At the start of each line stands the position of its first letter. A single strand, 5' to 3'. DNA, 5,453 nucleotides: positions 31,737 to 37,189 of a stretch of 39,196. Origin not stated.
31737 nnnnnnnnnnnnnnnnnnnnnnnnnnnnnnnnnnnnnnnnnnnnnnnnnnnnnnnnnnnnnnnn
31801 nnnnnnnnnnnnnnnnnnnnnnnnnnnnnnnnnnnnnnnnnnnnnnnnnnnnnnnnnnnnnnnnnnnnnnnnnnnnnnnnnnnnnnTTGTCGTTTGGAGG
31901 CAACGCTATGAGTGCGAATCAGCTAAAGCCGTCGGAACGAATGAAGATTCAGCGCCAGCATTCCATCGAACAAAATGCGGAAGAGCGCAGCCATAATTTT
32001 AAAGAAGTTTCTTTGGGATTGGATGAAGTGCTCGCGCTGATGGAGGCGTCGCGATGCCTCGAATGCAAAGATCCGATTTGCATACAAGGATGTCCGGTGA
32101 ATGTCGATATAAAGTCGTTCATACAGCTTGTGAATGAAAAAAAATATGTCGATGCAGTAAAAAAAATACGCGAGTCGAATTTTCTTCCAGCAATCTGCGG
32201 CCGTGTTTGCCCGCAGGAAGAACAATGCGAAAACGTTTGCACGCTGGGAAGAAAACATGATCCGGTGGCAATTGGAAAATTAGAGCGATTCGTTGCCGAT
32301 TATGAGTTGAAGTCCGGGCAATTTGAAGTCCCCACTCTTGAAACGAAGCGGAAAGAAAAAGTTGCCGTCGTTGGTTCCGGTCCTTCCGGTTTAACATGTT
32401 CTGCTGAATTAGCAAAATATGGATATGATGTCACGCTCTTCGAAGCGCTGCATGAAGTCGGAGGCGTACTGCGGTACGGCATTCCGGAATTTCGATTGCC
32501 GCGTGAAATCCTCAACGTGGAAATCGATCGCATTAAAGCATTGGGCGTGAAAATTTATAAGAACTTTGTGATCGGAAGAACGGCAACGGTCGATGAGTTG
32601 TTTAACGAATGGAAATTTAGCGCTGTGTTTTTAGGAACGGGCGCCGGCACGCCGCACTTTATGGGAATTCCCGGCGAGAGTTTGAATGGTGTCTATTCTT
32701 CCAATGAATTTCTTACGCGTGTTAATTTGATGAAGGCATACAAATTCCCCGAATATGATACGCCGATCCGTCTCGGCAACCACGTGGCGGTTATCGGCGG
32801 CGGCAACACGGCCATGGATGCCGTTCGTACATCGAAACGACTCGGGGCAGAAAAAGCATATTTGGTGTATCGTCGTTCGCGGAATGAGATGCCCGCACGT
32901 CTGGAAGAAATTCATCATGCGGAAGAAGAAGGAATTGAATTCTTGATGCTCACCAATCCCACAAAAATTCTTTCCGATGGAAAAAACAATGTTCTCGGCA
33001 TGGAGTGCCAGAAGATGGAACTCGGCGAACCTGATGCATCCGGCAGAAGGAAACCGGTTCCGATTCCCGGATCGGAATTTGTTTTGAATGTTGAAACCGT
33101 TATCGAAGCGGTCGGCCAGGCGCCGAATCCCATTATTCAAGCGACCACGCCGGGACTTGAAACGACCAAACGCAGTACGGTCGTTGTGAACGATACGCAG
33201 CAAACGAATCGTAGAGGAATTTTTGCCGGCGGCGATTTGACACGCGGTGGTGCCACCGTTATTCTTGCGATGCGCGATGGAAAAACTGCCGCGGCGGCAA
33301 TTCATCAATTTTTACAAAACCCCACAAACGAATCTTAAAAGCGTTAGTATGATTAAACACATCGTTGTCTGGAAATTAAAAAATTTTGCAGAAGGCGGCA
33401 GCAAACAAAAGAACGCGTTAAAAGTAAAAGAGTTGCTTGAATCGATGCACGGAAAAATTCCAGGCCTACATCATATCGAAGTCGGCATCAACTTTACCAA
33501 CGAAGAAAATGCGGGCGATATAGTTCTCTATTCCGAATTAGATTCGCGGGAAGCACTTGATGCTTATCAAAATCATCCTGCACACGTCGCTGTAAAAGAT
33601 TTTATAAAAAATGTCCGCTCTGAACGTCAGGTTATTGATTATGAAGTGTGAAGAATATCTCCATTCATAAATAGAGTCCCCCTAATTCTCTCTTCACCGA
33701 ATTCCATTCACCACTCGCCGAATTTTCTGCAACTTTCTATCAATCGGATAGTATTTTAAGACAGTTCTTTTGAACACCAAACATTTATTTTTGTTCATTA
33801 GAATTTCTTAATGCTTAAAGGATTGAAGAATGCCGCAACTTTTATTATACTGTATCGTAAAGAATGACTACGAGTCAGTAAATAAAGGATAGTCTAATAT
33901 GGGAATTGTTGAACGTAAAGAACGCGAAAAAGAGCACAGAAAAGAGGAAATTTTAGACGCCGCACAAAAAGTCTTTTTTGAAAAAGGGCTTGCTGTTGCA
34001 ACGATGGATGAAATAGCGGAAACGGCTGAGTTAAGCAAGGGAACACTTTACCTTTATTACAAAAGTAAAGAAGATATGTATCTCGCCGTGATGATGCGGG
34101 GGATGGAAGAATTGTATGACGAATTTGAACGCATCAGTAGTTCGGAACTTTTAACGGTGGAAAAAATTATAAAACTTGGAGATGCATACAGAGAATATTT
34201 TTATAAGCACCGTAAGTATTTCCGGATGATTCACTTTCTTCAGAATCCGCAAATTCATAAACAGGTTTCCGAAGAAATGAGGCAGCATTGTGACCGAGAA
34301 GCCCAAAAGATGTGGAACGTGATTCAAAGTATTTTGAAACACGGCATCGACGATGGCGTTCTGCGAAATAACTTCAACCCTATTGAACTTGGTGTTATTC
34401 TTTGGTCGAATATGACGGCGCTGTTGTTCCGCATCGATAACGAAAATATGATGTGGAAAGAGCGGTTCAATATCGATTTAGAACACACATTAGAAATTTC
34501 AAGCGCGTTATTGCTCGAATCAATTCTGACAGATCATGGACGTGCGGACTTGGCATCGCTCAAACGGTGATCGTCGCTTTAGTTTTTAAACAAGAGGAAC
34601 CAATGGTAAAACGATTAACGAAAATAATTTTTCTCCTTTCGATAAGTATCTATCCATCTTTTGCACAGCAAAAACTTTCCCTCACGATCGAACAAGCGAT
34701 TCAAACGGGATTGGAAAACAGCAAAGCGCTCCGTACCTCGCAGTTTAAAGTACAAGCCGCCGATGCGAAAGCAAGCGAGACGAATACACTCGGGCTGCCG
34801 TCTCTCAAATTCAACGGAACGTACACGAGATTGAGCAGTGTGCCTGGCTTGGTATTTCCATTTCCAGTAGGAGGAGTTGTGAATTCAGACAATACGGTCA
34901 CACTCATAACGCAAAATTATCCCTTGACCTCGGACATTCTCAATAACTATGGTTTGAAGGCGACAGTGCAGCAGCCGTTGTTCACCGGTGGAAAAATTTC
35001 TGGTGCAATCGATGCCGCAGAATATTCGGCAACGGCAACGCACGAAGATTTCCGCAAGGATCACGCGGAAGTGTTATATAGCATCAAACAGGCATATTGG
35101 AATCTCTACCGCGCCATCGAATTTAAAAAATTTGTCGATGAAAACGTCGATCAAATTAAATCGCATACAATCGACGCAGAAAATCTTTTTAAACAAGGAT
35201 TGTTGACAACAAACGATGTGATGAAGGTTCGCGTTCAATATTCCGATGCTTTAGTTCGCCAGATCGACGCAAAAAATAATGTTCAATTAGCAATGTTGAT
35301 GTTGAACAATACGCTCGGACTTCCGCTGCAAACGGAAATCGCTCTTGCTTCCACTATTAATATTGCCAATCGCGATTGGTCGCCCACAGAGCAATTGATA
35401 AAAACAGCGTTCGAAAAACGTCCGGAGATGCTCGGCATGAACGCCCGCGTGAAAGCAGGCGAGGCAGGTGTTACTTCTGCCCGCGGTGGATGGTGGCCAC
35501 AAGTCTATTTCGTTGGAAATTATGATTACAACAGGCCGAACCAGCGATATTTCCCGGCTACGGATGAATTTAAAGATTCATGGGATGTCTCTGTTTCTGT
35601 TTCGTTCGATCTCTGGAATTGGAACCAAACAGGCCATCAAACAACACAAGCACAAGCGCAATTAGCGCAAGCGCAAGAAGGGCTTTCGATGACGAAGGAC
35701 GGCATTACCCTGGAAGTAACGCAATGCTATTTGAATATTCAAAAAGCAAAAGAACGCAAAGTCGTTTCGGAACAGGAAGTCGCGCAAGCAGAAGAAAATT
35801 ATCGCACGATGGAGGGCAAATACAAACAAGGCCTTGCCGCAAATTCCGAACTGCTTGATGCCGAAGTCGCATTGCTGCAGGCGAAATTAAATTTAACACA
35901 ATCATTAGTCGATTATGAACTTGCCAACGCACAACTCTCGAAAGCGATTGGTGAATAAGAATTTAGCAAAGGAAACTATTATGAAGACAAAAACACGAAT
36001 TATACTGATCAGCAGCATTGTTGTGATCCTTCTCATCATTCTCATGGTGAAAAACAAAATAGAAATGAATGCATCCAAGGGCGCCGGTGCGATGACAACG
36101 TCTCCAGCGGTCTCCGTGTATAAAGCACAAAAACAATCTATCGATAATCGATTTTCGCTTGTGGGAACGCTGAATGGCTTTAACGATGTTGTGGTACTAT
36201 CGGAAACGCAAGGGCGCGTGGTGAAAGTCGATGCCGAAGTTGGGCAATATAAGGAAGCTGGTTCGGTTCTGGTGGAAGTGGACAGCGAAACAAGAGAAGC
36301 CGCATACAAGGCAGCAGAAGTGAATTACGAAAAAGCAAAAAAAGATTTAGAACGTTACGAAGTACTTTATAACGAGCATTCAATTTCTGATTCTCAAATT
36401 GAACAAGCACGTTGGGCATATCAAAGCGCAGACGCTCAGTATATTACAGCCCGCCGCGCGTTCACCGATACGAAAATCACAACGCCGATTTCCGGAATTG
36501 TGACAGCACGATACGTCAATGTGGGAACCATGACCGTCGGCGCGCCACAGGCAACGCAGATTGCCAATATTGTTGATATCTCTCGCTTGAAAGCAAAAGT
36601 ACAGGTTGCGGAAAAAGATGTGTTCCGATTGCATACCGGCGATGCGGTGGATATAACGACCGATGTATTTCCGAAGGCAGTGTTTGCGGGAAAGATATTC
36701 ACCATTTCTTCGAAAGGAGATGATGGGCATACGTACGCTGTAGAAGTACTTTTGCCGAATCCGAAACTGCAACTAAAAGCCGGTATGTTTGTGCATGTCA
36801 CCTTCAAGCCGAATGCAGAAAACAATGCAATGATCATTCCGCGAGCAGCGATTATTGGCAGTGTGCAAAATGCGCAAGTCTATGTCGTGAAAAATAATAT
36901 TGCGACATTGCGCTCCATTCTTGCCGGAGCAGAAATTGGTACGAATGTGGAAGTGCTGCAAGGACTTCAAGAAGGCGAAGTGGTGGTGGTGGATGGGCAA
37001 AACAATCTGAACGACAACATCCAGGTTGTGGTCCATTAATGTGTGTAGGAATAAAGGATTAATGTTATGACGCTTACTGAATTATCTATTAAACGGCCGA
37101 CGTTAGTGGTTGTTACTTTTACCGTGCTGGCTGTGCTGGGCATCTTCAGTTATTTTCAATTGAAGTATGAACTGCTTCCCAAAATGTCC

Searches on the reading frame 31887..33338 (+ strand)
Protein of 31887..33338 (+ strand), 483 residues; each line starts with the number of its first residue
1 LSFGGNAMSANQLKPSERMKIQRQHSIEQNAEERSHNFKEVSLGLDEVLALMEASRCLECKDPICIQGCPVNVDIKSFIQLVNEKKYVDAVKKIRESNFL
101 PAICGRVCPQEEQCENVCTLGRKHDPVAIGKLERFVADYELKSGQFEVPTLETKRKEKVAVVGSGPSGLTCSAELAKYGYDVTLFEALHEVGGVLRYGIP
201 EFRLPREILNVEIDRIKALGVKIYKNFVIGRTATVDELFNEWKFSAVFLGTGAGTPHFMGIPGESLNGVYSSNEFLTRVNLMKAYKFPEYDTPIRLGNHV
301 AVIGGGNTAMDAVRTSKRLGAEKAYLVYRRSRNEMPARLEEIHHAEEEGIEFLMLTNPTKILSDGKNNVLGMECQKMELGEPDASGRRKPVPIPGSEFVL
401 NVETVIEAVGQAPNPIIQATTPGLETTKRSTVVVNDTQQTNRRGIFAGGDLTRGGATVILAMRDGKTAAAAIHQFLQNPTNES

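Call 11: search_protein_families(library=pfam, proteins=[window:31887-33338:+])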
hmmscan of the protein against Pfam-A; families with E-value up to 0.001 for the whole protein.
window:31887-33338:+ (483 aa): 11 families
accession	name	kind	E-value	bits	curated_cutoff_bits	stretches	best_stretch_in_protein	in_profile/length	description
PF14691.11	Fer4_20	-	9.7e-42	141.8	25.8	1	34-143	1-111/113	Dihydroprymidine dehydrogenase domain II, 4Fe-4S cluster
PF07992.20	Pyr_redox_2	-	4.2e-35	122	26.1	1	158-465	2-291/291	Pyridine nucleotide-disulphide oxidoreductase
PF00070.33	Pyr_redox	-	3.3e-13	50.4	22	2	299-370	1-75/82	Pyridine nucleotide-disulphide oxidoreductase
PF13450.12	NAD_binding_8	-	1.9e-09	38.1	21.9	1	161-195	1-35/68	NAD(P)-binding Rossmann-like domain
PF13738.12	Pyr_redox_3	-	2.4e-07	30.7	30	0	294-334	162-201/305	Pyridine nucleotide-disulphide oxidoreductase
PF01266.30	DAO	-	2.9e-05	24.2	27.9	1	158-192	1-35/353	FAD dependent oxidoreductase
PF03486.20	HI0933_like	-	5.1e-05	23.3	50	1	158-192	2-36/244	HI0933-like protein Rossmann domain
PF01494.25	FAD_binding_3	-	7.3e-05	22.6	22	1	158-188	3-33/349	FAD binding domain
PF00890.30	FAD_binding_2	-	0.00028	20.7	20.4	1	159-194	2-37/414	FAD binding domain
PF01946.23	Thi4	-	0.00032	20.5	26.2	1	157-195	18-57/235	Thi4 family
PF12831.13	FAD_oxidored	-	0.00065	19.5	27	0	159-195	2-38/416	FAD dependent oxidoreductase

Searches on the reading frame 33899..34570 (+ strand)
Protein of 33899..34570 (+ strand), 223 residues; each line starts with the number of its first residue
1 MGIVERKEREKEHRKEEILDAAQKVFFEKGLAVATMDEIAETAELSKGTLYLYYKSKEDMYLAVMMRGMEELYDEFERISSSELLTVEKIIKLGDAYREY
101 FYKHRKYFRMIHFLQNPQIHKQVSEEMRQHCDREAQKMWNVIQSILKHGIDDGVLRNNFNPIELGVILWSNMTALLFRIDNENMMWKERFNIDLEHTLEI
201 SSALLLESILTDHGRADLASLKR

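Call 11: search_protein_families(library=pfam, proteins=[window:33899-34570:+])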
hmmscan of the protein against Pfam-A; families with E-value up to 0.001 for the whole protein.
window:33899-34570:+ (223 aa): 2 families
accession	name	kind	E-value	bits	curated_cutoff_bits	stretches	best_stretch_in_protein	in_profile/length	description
PF00440.29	TetR_N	-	1.2e-15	57.5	24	1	18-64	1-47/47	Bacterial regulatory proteins, tetR family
PF17938.6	TetR_C_29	-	6.9e-05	23.4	26.2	1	97-185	9-94/119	Tetracyclin repressor-like, C-terminal domain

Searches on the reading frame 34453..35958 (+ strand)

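Call 11: search_protein_families(library=pfam, proteins=[window:34453-35958:+])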
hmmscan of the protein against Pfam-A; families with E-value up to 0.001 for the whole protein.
window:34453-35958:+ (501 aa): 1 family
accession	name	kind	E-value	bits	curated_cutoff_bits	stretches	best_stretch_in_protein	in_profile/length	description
PF02321.23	OEP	-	1.9e-63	214.1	22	2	313-500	2-187/187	Outer membrane efflux protein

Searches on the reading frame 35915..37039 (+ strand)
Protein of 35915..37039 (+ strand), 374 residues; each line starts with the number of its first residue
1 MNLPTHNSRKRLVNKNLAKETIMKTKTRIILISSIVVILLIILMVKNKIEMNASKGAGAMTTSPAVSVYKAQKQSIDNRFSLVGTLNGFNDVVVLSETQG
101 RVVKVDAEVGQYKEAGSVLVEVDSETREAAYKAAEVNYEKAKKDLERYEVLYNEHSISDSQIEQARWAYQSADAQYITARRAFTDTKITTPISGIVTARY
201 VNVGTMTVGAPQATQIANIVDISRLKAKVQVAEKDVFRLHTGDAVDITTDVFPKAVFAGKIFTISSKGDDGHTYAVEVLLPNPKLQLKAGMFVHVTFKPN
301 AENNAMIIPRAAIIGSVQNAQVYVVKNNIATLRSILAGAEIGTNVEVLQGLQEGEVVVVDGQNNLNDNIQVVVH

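Call 11: search_protein_families(library=pfam, proteins=[window:35915-37039:+])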
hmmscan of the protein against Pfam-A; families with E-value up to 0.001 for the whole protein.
window:35915-37039:+ (374 aa): 2 families
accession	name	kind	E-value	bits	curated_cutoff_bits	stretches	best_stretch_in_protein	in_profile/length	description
PF16576.10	HlyD_D23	-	4e-19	69.2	30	1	90-293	18-214/214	Barrel-sandwich domain of CusB or HlyD membrane-fusion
PF13437.12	HlyD_3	-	1.3e-14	55.3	22.2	1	188-290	2-106/106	HlyD family secretion protein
